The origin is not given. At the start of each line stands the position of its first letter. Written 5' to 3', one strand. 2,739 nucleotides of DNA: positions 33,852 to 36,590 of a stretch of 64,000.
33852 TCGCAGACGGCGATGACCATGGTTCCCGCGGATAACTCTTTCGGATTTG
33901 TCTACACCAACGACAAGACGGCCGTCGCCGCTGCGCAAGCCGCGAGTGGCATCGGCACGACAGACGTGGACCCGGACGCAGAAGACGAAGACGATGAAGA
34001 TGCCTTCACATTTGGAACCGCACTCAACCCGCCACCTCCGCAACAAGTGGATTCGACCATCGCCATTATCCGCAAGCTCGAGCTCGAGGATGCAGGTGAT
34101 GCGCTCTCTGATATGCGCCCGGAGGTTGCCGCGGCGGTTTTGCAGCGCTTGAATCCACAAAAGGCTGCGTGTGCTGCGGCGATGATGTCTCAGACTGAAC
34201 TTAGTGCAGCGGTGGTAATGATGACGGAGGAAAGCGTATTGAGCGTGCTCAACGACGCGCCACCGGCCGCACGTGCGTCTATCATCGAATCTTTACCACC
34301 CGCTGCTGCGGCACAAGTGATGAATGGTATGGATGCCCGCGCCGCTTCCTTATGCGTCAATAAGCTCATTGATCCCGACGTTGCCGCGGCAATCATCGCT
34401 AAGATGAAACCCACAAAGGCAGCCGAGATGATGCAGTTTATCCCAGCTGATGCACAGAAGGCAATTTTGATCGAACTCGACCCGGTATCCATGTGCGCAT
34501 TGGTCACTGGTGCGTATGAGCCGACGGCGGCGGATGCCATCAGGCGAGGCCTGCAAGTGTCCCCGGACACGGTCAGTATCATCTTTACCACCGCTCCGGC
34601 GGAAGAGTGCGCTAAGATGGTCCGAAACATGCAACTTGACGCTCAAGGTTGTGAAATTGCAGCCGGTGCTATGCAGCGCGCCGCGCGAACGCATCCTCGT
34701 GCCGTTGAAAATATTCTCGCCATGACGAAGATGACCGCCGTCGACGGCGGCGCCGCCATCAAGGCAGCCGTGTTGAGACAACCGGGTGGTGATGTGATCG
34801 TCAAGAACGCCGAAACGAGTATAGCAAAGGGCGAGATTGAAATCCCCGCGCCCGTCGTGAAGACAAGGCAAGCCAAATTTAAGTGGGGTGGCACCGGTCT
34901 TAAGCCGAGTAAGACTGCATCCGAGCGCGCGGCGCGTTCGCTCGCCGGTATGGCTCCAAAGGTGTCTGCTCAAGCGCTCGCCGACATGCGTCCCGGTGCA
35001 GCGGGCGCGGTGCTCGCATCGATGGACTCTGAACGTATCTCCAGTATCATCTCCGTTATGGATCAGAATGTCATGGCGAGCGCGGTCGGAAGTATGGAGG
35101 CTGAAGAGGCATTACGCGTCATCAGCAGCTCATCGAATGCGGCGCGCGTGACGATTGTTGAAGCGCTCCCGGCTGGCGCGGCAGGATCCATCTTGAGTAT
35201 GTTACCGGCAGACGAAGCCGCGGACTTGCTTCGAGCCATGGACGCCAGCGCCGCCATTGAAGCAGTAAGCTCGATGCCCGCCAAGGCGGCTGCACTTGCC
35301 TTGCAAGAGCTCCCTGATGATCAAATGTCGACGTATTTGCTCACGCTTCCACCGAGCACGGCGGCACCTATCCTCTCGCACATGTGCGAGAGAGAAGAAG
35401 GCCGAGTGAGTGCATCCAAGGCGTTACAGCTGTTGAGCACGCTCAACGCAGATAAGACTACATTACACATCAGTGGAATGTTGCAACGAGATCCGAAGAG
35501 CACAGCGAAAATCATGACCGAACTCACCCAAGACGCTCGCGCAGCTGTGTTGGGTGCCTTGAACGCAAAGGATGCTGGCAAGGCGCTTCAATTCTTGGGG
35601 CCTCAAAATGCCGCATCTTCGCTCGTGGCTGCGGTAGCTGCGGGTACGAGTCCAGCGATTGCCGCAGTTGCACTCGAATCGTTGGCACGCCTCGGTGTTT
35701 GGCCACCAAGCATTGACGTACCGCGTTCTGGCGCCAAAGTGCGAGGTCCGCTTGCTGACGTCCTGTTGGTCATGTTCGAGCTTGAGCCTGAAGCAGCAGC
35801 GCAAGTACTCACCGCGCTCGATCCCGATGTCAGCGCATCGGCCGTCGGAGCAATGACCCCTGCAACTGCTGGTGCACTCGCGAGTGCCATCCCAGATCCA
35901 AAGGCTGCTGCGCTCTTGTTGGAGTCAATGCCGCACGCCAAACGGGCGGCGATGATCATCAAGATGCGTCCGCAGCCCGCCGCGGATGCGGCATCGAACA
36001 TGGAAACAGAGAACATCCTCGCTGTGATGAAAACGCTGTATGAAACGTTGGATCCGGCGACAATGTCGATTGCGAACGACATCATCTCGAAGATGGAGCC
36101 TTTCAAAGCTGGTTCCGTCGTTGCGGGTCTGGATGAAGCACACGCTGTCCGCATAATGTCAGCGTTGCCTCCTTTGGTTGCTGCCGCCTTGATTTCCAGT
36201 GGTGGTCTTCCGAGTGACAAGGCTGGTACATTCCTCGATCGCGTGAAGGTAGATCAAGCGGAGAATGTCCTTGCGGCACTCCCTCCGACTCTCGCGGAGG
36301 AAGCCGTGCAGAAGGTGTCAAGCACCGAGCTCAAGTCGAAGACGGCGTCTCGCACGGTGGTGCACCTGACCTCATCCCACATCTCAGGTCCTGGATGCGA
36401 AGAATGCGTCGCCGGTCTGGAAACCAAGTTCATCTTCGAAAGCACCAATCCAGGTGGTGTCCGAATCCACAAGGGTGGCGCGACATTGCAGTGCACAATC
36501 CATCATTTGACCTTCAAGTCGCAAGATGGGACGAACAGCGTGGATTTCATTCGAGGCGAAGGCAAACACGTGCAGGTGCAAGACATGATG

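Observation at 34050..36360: Second, longer MgtE_N/FliG-like helical-repeat block, preceded by an acidic linker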

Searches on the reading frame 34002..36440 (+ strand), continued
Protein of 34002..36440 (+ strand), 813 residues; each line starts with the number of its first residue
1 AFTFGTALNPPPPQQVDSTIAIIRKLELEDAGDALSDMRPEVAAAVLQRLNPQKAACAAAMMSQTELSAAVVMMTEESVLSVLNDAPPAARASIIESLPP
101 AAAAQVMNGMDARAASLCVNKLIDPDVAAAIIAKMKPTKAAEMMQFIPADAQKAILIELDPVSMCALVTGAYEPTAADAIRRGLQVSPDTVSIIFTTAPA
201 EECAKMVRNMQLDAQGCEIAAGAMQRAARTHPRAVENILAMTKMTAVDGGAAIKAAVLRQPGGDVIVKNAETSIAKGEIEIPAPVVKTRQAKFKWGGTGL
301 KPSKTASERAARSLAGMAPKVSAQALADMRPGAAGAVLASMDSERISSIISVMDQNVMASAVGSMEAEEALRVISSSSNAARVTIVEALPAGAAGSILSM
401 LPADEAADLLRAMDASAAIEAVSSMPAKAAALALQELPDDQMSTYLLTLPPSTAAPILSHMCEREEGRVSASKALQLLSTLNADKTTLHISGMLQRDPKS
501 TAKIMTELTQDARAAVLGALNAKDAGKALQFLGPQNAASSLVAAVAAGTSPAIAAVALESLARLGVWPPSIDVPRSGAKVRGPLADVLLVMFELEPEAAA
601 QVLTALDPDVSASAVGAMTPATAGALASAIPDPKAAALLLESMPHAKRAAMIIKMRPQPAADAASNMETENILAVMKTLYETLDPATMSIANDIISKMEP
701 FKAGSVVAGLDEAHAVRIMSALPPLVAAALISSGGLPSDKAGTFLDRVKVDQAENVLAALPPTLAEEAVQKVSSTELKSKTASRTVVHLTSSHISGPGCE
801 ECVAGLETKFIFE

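Call 38: search_protein_families(library=pfam, proteins=[P0003, P0006, P0012, P0016, P0019, P0037, P0015, P0018, P0017, P0020], max_evalue=0.001)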
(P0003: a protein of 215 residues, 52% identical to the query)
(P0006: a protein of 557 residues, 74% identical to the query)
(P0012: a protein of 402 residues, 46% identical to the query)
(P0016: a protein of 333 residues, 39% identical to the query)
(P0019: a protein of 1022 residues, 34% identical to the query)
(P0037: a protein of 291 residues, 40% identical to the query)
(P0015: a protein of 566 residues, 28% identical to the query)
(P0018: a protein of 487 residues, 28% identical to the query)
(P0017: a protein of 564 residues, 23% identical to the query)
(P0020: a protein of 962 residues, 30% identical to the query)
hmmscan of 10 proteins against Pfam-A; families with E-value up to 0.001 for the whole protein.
P0003 (215 aa): 1 family
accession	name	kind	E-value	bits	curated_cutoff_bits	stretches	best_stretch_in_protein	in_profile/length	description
PF03448.22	MgtE_N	-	2.8e-09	37.8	25.9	1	2-72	20-90/102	MgtE intracellular N domain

P0006 (557 aa): 3 families
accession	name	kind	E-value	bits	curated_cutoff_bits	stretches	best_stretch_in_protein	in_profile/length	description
PF00630.25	Filamin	-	9.2e-26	91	26.9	2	103-202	5-85/93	Filamin/ABP280 repeat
PF23616.1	Ig_GEX2_N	-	1.3e-06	28.9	27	0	219-304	2-89/105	GEX2 N-terminal Ig-like domain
PF03448.22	MgtE_N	-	9.8e-05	23.3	25.9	1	5-91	7-91/102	MgtE intracellular N domain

P0012 (402 aa): 1 family
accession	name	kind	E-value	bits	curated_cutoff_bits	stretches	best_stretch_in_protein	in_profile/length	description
PF03448.22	MgtE_N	-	7.2e-08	33.3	25.9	1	52-125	14-87/102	MgtE intracellular N domain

P0016 (333 aa): 1 family
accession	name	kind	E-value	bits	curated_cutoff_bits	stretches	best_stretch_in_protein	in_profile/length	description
PF03448.22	MgtE_N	-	1.3e-05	26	25.9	1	181-253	24-94/102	MgtE intracellular N domain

P0019 (1022 aa): 5 families
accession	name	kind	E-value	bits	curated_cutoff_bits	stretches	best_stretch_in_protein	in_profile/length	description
PF00630.25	Filamin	-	1.2e-46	157.9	26.9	4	749-826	5-78/93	Filamin/ABP280 repeat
PF09134.16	Invasin_D3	-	3.1e-12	47.3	33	0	441-510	18-86/98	Invasin, domain 3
PF03448.22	MgtE_N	-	0.00014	22.8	25.9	1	58-131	21-92/102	MgtE intracellular N domain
PF13115.11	YtkA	-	0.00023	22.2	25.9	0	245-271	59-84/85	YtkA-like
PF23616.1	Ig_GEX2_N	-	0.00068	20.2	27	0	308-384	15-89/105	GEX2 N-terminal Ig-like domain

P0037 (291 aa): 1 family
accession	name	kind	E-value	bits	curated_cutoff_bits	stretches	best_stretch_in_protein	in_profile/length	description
PF03448.22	MgtE_N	-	1.2e-05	26.2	25.9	0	188-225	50-87/102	MgtE intracellular N domain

P0015 (566 aa): 4 families
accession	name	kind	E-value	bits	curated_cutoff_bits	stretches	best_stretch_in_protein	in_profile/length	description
PF03448.22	MgtE_N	-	5.9e-32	110.7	25.9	3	251-339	5-93/102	MgtE intracellular N domain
PF14841.11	FliG_M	-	1.1e-17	64.4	25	0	513-543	13-43/76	FliG middle domain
PF14842.11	FliG_N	-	7.4e-09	36.6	25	0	278-368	10-96/104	FliG N-terminal domain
PF13560.12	HTH_31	-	0.00087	20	27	0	34-83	1-51/64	Helix-turn-helix domain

P0018 (487 aa): 3 families
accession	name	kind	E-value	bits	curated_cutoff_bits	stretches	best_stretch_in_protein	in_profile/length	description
PF03448.22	MgtE_N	-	2e-41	141.1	25.9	5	432-486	5-59/102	MgtE intracellular N domain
PF14841.11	FliG_M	-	3e-17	63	25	0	300-330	17-47/76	FliG middle domain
PF14842.11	FliG_N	-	3.2e-09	37.8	25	0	392-420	12-40/104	FliG N-terminal domain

P0017 (564 aa): 3 families
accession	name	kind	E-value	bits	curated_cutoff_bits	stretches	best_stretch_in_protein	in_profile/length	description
PF03448.22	MgtE_N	-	2.9e-32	111.7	25.9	4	249-330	4-84/102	MgtE intracellular N domain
PF14841.11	FliG_M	-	4.1e-08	33.8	25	0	240-276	5-41/76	FliG middle domain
PF13560.12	HTH_31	-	0.00075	20.2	27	0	17-72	2-57/64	Helix-turn-helix domain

P0020 (962 aa): 3 families
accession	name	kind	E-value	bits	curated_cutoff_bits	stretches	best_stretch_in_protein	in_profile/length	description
PF03448.22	MgtE_N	-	4.3e-65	217.1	25.9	6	116-205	2-89/102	MgtE intracellular N domain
PF14841.11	FliG_M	-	2.1e-21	76.4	25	0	516-548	13-45/76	FliG middle domain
PF14842.11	FliG_N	-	0.00033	21.6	25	0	452-512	7-64/104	FliG N-terminal domain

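Call 39: find_encoding_contigs(protein=P0019, flank=10000, max_places=2)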
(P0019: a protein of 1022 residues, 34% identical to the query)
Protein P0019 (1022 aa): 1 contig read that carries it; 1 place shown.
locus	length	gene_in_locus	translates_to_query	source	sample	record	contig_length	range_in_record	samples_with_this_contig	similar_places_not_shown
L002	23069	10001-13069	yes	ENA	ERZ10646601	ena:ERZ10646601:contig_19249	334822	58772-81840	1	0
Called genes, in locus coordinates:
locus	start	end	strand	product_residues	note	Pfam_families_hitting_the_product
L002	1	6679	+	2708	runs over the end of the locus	PF10358:NT-C2, PF00630:Filamin (weak), PF09134:Invasin_D3 (faint), PF23616:Ig_GEX2_N (faint), PF13115:YtkA (faint), PF00630:Filamin, PF03448:MgtE_N (weak), PF00630:Filamin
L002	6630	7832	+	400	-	PF09134:Invasin_D3 (faint), PF00630:Filamin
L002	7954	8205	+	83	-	-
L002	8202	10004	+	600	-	-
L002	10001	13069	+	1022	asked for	PF09134:Invasin_D3 (faint), PF00630:Filamin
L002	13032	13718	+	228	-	-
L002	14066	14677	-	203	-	-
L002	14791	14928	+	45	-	-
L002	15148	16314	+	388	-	PF13921:Myb_DNA-bind_6, PF00249:Myb_DNA-binding, PF13921:Myb_DNA-bind_6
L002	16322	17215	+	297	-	-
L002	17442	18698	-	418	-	PF04194:PDCD2_C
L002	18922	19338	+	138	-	PF00076:RRM_1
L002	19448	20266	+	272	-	-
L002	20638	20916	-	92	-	-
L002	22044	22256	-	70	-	-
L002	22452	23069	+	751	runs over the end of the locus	PF08801:Nucleoporin_N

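Call 59: predict_structure(alignment_id=A1)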
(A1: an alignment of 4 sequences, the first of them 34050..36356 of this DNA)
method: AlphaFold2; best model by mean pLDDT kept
length: 769 residues; sequences in the alignment: 4
mean_pLDDT: 73.3   pTM: 0.40
mean pLDDT of the five models: 73.3, 71.2, 69.7, 66.9, 65.9
residues with pLDDT >= 90: 15; 70-90: 520; 50-70: 174; < 50: 60
segments of 3 or more residues with pLDDT < 50: 152-171, 192-196, 228-233, 261-286, 450-452
pLDDT, mean of each block of 10 residues (from residue 1): 80 84 86 83 81 77 76 75 79 79 72 80 71 68 61 40 39 53 54 49 60 60 54 54 61 60 38 24 46 81 86 84 83 80 81 80 79 84 88 89 90 89 85 86 75 68 81 81 80 80 78 73 77 71 63 55 58 69 73 68 70 71 72 76 78 86 80 85 89 88 88 89 87 87 85 82 70
secondary structure, 60 per line:
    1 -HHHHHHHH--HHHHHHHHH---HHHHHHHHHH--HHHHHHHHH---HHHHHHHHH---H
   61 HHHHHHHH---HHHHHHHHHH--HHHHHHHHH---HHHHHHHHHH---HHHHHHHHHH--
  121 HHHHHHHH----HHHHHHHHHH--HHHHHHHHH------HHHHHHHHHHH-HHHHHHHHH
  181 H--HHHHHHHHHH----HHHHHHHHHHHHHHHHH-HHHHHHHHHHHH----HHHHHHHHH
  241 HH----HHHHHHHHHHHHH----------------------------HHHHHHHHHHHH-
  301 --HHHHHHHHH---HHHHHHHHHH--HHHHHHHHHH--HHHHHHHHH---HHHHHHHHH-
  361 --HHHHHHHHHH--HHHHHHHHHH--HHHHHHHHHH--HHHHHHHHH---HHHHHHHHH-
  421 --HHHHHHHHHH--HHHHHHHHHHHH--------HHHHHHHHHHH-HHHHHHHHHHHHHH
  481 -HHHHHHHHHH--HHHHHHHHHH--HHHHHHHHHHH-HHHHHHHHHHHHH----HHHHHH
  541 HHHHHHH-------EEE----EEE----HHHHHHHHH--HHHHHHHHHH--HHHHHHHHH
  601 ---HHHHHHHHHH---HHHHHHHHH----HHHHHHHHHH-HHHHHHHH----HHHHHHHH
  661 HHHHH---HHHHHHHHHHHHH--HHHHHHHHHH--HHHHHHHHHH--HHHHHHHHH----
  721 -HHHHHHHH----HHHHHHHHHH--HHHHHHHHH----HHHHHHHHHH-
elements in order (helices of 4 or more, strands of 3 or more residues): H2-9 H12-20 H24-33 H36-44 H48-56 H60-68 H72-81 H84-92 H96-105 H109-118 H121-128 H133-142 H145-153 H160-170 H172-181 H184-193 H198-214 H216-227 H232-242 H247-259 H288-299 H303-311 H315-324 H327-336 H339-347 H351-359 H363-372 H375-384 H387-396 H399-407 H411-419 H423-432 H435-446 H455-465 H467-480 H482-491 H494-503 H506-516 H518-530 H535-547 E555-557 E562-564 H569-577 H580-589 H592-600 H604-613 H617-625 H630-639 H641-648 H653-665 H669-681 H684-693 H696-705 H708-716 H722-729 H734-743 H746-754 H759-768

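Call 62: fold_search(model_id=the predicted structure, library=pdb)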
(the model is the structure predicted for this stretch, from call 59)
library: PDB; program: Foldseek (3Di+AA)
matches with E <= 10: 1136; with E <= 0.001: 52
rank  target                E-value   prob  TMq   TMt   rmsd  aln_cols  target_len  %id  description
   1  2xwu_B                1.6e-05  1.00  0.17  0.15  28.0       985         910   10  CRYSTAL STRUCTURE OF IMPORTIN 13 - UBC9 COMPLEX (released 2010-12-29)
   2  3w3x_A                1.8e-05  0.98  0.11  0.10  30.7      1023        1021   11  Crystal structure of Kap121p bound to Pho4p (released 2013-04-10)
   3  3w3y_A                2.1e-05  1.00  0.14  0.11  31.0       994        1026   10  Crystal structure of Kap121p bound to Nup53p (released 2013-04-10)
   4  3w3w_A                2.9e-05  0.99  0.12  0.10  30.7      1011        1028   11  Crystal structure of Kap121p bound to Ste12p (released 2013-04-10)
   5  8fni_9                3.8e-05  0.99  0.12  0.11  30.7       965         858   11  Cryo-EM structure of RNase-treated RESC-B in trypanosomal RNA editing (released 2023-07-19)
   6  4ol0_B                3.9e-05  1.00  0.15  0.13  27.0       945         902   12  Crystal structure of transportin-SR2, a karyopherin involved in human disease, in complex with Ran (released 2014-04-09)
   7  3w3v                  4.4e-05  0.99  0.13  0.11  36.2      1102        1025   11  Crystal structure of Kap121p mutant D353K/E396K/D438K (released 2013-04-10)
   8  2q5d_B                4.6e-05  0.99  0.14  0.13  30.4       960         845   13  Crystal Structure of Human Importin Beta bound to the Snurportin1 IBB-domain second crystal form (released 2008-01-22)
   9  9g33_UJ               5.5e-05  1.00  0.24  0.14  49.7      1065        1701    9  Stalled 90S - Utp23-Krr1-deltaC3 (released 2025-06-18)
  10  6sa7_A                5.8e-05  0.99  0.11  0.15  25.0       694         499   13  DARPin-Armadillo fusion C8long83 (released 2019-11-20)
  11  9l5s_I                6.7e-05  1.00  0.18  0.18  37.9       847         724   11  Cryo-EM structure of the thermophile spliceosome (state B*Q1) (released 2025-03-12)
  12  5h2v_A                7.5e-05  0.98  0.13  0.11  30.5       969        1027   12  Crystal structure of the karyopherin Kap121p bound to the SUMO protease Ulp1p (released 2016-12-14)
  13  1qgk_A                8.1e-05  0.99  0.13  0.12  29.5       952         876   13  STRUCTURE OF IMPORTIN BETA BOUND TO THE IBB DOMAIN OF IMPORTIN ALPHA (released 1999-05-24)
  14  9hvq_Q                8.1e-05  0.98  0.12  0.11  38.3       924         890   11  Structure of the transcribing Pol II-DSIF-PAF-SPT6-RECQL5 complex (released 2025-07-16)
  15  6rxu_UT               9.1e-05  1.00  0.21  0.11  50.1      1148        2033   10  Cryo-EM structure of the 90S pre-ribosome (Kre33-Noc4) from Chaetomium thermophilum, state B1 (released 2019-08-14)
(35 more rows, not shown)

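Call 79: find_encoding_contigs(protein=P0016, flank=10000, max_places=1)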
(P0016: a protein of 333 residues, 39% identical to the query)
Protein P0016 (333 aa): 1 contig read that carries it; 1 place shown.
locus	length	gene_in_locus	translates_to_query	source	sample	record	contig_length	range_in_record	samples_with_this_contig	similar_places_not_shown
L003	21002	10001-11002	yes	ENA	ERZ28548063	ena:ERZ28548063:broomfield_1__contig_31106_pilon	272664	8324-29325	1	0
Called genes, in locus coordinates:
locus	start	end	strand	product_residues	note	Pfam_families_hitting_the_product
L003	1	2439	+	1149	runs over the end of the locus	PF00630:Filamin, PF03448:MgtE_N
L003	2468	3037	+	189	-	-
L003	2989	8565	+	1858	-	PF13115:YtkA (faint), PF02369:Big_1 (faint), PF05751:FixH (faint), PF23616:Ig_GEX2_N (faint), PF00630:Filamin, PF09134:Invasin_D3 (weak), PF00630:Filamin (weak)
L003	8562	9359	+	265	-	-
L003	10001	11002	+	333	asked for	-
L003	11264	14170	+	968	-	PF09134:Invasin_D3 (faint), PF00630:Filamin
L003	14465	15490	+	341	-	-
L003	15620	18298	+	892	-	-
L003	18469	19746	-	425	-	PF04194:PDCD2_C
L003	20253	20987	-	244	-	-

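Call 80: find_encoding_contigs(protein=P0003, flank=10000, max_places=1)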
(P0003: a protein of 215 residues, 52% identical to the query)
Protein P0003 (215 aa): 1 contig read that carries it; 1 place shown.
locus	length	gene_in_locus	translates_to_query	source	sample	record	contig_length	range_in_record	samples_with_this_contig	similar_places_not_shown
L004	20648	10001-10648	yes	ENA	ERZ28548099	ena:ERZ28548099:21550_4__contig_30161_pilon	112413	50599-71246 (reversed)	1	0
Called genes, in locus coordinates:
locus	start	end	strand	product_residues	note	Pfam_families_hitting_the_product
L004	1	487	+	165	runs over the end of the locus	-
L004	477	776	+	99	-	-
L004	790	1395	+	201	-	-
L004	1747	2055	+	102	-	-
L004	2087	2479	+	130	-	PF00630:Filamin, PF09134:Invasin_D3 (weak)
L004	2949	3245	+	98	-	-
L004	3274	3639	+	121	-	-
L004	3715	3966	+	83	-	-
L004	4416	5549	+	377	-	PF00630:Filamin (faint), PF09134:Invasin_D3 (weak)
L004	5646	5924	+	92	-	PF00630:Filamin (weak), PF09134:Invasin_D3 (weak)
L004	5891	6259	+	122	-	-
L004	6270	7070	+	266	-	-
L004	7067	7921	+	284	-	-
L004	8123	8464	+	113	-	PF00630:Filamin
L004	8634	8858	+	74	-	-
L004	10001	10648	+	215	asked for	PF03448:MgtE_N (faint)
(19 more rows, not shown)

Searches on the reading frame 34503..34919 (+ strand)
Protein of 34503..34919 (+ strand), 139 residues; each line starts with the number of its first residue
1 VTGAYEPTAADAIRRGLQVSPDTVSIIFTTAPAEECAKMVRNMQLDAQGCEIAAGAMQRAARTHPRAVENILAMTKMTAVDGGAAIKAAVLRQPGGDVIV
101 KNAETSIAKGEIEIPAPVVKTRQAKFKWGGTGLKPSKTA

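Call 86: search_protein_families(library=pfam, proteins=[window:34503-34919:+], max_evalue=1)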
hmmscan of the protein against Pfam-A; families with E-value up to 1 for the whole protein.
window:34503-34919:+ (139 aa): 1 family
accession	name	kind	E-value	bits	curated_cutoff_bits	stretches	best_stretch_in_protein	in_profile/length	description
PF24536.2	NXPE4_C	-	0.29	11.1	27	0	84-113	132-161/220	NXPE family member 4-like, C-terminal domain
